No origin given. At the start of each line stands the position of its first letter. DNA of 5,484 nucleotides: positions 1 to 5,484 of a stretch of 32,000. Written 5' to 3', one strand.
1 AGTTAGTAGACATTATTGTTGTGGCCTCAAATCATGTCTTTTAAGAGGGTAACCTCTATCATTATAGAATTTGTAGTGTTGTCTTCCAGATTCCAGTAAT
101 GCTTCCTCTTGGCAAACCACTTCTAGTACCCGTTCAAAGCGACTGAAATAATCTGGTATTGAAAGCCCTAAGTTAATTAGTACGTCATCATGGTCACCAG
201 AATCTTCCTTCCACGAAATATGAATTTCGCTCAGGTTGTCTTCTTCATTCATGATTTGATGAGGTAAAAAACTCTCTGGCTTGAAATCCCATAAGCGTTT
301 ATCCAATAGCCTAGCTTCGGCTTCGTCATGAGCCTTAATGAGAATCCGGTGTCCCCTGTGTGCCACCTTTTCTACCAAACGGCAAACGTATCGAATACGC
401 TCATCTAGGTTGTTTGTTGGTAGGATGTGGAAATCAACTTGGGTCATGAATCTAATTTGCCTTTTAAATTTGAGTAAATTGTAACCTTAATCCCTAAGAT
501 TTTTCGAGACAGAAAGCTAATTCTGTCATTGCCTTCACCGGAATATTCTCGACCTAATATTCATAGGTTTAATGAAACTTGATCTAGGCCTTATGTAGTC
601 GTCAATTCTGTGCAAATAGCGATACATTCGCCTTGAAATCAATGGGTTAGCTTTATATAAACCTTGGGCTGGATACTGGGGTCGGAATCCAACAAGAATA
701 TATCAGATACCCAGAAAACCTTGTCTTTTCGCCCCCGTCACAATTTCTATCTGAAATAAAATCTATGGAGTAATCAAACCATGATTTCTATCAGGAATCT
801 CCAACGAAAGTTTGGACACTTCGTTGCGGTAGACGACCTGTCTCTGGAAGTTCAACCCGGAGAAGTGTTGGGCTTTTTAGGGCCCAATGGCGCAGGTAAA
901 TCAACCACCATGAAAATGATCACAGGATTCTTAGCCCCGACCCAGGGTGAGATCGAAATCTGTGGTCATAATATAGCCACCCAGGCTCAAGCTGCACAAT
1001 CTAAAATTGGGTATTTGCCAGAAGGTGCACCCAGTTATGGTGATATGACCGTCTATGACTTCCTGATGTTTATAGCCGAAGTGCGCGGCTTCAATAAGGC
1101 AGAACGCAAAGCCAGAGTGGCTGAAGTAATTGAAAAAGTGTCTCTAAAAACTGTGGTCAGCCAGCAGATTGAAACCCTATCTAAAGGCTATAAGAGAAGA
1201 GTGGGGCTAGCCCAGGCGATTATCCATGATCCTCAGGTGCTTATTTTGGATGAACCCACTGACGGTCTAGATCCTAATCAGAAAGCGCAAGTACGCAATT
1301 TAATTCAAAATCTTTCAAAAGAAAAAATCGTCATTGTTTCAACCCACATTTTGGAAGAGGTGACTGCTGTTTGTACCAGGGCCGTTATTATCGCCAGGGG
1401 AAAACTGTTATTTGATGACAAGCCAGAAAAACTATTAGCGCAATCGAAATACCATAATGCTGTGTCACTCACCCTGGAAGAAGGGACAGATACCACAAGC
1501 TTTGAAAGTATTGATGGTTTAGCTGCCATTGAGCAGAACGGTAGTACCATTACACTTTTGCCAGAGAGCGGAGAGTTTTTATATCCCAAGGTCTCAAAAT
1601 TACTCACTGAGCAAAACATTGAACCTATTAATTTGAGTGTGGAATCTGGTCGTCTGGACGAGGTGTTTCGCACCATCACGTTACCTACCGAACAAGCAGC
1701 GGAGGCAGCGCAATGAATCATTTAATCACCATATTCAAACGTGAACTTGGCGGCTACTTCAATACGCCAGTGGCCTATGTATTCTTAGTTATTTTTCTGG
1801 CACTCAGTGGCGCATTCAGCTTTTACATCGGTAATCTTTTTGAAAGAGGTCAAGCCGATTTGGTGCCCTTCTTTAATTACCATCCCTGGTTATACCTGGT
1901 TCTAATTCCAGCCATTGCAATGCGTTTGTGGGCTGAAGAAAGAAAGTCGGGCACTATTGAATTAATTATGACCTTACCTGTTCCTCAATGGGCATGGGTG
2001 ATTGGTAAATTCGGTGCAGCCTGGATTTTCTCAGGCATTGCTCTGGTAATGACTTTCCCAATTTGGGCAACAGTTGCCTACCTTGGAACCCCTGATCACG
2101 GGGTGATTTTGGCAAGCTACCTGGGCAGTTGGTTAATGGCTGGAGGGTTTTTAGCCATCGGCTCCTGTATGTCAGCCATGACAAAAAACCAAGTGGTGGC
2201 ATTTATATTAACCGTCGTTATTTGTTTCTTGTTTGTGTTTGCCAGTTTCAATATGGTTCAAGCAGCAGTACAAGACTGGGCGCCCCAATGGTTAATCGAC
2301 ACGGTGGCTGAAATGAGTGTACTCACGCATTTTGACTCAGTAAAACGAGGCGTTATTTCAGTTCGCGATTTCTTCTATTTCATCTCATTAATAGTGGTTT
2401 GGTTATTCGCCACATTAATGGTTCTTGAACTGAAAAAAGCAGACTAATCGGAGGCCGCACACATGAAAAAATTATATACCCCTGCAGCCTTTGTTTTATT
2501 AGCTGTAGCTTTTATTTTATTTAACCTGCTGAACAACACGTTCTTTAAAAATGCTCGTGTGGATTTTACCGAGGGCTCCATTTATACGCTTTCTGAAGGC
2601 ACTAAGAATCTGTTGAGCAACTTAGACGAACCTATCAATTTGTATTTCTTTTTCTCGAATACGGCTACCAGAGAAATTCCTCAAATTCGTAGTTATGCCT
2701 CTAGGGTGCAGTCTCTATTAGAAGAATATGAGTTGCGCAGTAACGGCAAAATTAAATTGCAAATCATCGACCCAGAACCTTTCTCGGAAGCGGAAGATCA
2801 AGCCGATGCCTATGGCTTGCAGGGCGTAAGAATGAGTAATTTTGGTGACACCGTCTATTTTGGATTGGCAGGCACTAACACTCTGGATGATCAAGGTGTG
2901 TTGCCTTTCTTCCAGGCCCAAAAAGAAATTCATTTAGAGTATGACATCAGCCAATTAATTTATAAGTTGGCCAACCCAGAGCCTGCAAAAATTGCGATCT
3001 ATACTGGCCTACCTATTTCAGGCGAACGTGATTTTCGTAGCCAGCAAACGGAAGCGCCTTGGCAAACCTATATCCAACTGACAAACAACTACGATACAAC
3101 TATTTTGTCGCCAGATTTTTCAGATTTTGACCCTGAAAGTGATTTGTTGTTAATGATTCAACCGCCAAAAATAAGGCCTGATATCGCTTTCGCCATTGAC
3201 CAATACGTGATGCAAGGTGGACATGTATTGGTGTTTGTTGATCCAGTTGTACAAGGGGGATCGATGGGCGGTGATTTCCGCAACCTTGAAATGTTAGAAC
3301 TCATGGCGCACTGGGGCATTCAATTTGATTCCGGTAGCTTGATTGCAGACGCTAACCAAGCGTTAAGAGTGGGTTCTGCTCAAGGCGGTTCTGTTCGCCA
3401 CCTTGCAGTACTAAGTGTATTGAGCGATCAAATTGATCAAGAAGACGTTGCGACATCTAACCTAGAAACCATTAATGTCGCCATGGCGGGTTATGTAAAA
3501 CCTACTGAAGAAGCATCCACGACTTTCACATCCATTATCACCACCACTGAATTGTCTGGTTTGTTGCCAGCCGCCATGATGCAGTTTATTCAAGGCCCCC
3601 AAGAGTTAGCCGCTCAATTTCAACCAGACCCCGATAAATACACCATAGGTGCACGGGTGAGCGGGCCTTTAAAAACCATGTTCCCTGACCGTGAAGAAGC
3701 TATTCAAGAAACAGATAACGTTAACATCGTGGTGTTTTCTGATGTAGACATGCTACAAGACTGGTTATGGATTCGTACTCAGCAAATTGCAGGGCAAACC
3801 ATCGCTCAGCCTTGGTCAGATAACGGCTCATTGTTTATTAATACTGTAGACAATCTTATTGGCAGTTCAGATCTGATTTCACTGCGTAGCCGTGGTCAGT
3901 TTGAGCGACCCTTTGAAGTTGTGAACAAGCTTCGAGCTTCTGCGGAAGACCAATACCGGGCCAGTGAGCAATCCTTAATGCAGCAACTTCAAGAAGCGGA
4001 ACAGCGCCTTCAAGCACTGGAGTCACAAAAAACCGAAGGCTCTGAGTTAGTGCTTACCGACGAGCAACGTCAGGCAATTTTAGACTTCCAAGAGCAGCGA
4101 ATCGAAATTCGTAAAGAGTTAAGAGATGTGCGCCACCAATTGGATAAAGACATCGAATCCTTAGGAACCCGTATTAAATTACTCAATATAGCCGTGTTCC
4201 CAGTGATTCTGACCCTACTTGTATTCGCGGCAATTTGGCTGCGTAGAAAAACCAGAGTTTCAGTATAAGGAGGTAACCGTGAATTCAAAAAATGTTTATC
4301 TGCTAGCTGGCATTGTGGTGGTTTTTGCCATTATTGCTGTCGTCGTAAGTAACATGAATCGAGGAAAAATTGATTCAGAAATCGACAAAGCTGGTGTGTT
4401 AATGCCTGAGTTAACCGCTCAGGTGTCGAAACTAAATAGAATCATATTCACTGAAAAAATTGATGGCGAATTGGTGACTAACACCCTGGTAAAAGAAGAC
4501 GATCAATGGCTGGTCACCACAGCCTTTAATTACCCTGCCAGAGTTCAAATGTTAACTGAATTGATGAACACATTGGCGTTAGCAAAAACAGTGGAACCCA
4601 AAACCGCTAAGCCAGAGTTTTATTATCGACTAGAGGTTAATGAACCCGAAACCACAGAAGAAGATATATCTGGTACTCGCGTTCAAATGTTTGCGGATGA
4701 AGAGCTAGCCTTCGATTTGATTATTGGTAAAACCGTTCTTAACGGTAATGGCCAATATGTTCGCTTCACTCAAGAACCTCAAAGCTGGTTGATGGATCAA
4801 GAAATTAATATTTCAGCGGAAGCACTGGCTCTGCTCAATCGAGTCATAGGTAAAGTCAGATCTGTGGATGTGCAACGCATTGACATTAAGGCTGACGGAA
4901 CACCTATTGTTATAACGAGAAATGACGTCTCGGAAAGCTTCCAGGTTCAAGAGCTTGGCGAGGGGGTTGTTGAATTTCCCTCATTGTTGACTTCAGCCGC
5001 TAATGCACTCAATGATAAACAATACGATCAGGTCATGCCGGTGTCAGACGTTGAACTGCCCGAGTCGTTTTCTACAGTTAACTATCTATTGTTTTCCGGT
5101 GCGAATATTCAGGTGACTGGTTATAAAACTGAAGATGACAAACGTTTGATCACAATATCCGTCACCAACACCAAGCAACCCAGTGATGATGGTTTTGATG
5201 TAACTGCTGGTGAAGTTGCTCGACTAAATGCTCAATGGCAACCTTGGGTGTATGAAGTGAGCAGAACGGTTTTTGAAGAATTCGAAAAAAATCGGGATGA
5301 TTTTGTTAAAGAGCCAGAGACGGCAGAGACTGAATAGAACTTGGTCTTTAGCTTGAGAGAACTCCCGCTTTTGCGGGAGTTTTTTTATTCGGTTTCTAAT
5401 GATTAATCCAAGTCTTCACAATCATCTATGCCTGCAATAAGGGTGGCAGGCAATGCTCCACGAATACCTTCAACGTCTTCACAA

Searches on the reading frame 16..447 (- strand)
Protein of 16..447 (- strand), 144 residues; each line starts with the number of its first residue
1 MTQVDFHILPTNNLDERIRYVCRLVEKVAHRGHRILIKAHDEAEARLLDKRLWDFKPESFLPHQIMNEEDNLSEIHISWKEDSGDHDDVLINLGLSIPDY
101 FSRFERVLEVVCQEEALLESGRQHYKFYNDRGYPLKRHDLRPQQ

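Call 80: search_protein_families(library=padloc, alignment_id=A7, max_evalue=0.00001)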
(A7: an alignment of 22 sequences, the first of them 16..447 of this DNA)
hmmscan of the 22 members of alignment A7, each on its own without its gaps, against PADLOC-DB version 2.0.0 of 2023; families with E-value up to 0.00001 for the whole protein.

A. member 1, window:16-447:- (144 aa): 0 families

B. families by the number of members that match (of 22 scanned): 18 families
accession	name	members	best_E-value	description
PDLC00734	PycC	1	2.5e-29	Pycsar cyclase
PDLC04135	mad3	1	1.8e-27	mads_3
PDLC00608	ZorB1|ZorB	1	3.1e-22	MotB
PDLC00610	ZorB1|ZorB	1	3.1e-18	MotB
PDLC00651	ZorB3|ZorB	1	9.3e-14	MotB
PDLC02367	PycC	1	2.2e-13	-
PDLC00609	ZorB1|ZorB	1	3.9e-13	MotB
PDLC00641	ZorB2|ZorB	1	8.5e-13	MotB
PDLC04140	mad8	1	3.3e-10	mads_8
PDLC00612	ZorB1|ZorB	1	5.4e-10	MotB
PDLC04175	HEC-01A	1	2.7e-09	-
PDLC00766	PycC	1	5.4e-08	Pycsar cyclase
PDLC02980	AriA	1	5.7e-08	-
PDLC00611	ZorB1|ZorB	1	2.4e-07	MotB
PDLC02368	PycC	1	3.3e-07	-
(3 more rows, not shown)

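Call 81: search_protein_families(library=phrogs, alignment_id=A7, max_evalue=0.00001)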
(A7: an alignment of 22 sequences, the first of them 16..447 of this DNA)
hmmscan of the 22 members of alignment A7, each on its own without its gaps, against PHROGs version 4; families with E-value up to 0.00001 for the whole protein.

A. member 1, window:16-447:- (144 aa): 0 families

B. families by the number of members that match (of 22 scanned): 14 families
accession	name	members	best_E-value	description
phrog_35576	-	1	2.8e-101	-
phrog_293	-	1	3.3e-72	ABC transporter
phrog_3142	-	1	2.2e-48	FabG-like 3-oxoacyl-(acyl-carrier-protein) reductase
phrog_2392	-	1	8.3e-38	ABC transporter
phrog_21158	-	1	2.8e-28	-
phrog_21194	-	1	4.6e-24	-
phrog_23675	-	1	4.7e-19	-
phrog_29613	-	1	2.4e-16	-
phrog_34154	-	1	2.8e-15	-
phrog_25255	-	1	4.6e-11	-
phrog_7897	-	1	6.6e-11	-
phrog_15381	-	1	5.8e-10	-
phrog_15334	-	1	2.2e-08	-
phrog_25518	-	1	4.6e-07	-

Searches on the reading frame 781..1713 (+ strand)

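Call 58: search_protein_families(library=pfam, proteins=[window:781-1713:+], max_evalue=0.0001)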
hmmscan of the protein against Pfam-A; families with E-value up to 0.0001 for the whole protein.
window:781-1713:+ (311 aa): 2 families
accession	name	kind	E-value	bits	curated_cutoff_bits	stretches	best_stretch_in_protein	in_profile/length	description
PF00005.33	ABC_tran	-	4.8e-34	118.3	25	1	18-160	2-136/137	ABC transporter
PF13304.12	AAA_21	-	2e-09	38.4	27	1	130-192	235-301/304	AAA domain, putative AbiEii toxin, Type IV TA system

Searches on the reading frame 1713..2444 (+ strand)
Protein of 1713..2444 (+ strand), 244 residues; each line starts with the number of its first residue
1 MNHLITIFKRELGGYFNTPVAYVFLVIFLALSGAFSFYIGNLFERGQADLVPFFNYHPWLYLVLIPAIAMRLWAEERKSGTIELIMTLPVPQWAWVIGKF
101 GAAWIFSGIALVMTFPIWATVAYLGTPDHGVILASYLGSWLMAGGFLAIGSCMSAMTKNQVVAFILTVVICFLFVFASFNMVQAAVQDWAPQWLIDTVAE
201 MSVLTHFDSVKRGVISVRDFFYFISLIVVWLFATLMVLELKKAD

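Call 58: search_protein_families(library=pfam, proteins=[window:1713-2444:+], max_evalue=0.0001)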
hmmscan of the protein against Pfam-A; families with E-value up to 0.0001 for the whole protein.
window:1713-2444:+ (244 aa): 4 families
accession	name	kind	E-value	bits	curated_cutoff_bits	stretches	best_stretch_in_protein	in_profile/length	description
PF12679.13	ABC2_membrane_2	-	8.3e-10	38.8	27.2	1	65-187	82-208/283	ABC-2 family transporter protein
PF12730.13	ABC2_membrane_4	-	3.4e-07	30.9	27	1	29-172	25-177/179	ABC-2 family transporter protein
PF03379.19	CcmB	-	5.8e-07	29.6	24.9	1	69-187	63-184/215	CcmB protein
PF12698.13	ABC2_membrane_3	-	1.3e-05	25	31.6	1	62-193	173-302/347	ABC-2 family transporter protein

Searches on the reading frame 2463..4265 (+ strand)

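Call 58: search_protein_families(library=pfam, proteins=[window:2463-4265:+], max_evalue=0.0001)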
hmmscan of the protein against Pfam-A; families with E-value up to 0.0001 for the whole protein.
window:2463-4265:+ (601 aa): 2 families
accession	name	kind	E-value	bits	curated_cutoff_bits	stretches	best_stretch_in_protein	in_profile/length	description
PF09822.16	ABC_transp_aux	-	1.8e-50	172.3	34.7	1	176-460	3-287/288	ABC-type uncharacterized transport system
PF23357.1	DUF7088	-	6.8e-27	94.2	27.8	1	39-137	3-104/105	Domain of unknown function (DUF7088)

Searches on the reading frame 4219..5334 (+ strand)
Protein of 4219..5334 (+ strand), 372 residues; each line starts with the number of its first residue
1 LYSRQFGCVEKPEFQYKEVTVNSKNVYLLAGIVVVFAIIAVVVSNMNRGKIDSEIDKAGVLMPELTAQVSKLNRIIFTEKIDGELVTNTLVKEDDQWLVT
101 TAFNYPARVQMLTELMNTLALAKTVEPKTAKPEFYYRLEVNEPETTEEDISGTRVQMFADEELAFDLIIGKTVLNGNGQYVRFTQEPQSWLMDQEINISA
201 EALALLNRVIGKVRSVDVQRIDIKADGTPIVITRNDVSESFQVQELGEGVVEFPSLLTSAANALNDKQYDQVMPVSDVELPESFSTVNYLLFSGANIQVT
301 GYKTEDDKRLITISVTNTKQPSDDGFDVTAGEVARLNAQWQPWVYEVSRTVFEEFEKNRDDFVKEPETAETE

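Call 58: search_protein_families(library=pfam, proteins=[window:4219-5334:+], max_evalue=0.0001)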
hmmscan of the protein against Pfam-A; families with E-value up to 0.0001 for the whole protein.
window:4219-5334:+ (372 aa): 1 family
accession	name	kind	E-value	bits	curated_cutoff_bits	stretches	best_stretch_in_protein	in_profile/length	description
PF14238.11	DUF4340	-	2.7e-08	34.7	25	1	97-272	1-167/183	Domain of unknown function (DUF4340)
